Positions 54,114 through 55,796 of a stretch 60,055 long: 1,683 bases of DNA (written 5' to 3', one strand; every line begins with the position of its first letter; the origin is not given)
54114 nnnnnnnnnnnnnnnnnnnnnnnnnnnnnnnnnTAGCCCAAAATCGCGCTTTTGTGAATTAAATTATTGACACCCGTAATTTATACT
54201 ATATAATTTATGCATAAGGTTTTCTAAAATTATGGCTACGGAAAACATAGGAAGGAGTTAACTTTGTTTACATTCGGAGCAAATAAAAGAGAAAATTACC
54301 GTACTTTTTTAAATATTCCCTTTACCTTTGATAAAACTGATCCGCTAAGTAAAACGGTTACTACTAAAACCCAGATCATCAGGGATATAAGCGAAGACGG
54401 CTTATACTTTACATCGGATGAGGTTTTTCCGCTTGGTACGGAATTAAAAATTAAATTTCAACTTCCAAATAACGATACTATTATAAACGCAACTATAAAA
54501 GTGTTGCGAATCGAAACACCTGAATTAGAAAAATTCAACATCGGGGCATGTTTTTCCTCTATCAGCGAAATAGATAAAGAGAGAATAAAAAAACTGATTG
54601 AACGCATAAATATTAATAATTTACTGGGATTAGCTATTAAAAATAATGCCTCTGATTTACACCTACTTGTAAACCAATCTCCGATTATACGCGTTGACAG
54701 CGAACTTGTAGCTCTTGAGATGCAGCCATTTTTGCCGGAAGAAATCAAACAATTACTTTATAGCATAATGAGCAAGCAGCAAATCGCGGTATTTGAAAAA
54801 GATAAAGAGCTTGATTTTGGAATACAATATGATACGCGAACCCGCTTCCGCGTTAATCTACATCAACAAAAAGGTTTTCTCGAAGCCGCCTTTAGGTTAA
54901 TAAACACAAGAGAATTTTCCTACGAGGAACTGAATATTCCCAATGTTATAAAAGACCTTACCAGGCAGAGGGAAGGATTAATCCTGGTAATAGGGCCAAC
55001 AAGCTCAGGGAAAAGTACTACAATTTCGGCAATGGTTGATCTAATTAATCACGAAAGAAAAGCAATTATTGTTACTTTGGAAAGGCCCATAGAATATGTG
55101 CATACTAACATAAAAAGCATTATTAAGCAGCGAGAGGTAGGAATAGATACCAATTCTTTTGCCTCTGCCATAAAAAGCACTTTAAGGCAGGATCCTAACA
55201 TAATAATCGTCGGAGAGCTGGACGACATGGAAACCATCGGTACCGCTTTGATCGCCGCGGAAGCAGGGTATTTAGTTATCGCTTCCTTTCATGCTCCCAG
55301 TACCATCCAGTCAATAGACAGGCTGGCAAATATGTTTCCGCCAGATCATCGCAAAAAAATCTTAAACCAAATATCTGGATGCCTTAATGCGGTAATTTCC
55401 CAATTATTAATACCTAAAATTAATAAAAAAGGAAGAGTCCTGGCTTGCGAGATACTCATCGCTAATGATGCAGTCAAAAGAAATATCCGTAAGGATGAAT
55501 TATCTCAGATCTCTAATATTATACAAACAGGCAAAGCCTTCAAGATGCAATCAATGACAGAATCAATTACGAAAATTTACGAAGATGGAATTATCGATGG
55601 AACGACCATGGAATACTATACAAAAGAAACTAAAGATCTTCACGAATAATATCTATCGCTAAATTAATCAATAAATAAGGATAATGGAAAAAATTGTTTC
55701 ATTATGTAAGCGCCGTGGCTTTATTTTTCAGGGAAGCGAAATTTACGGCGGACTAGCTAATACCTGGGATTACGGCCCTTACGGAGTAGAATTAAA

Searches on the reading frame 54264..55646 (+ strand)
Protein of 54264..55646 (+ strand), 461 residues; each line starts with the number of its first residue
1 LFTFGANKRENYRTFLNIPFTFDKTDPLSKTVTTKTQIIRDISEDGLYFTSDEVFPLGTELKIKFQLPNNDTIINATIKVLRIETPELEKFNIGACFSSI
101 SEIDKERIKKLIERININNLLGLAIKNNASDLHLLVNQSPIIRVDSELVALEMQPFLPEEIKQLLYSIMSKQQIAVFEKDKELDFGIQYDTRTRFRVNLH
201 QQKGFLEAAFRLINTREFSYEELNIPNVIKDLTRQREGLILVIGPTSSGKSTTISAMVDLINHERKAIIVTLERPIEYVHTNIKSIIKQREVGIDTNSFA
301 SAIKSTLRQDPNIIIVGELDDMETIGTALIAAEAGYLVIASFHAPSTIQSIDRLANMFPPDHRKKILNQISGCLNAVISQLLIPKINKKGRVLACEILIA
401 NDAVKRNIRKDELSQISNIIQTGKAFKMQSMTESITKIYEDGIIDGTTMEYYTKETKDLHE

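Call 80: search_protein_families(library=pfam, proteins=[window:54264-55646:+], max_evalue=0.00001)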
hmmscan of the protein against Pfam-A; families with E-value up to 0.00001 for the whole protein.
window:54264-55646:+ (461 aa): 2 families
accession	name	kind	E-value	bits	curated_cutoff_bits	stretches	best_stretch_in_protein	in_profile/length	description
PF00437.27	T2SSE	-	2.4e-36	125.6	24.9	1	112-402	8-288/370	Type II/IV secretion system protein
PF07238.19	PilZ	-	2e-11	44.6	22.5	1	7-113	1-101/102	PilZ domain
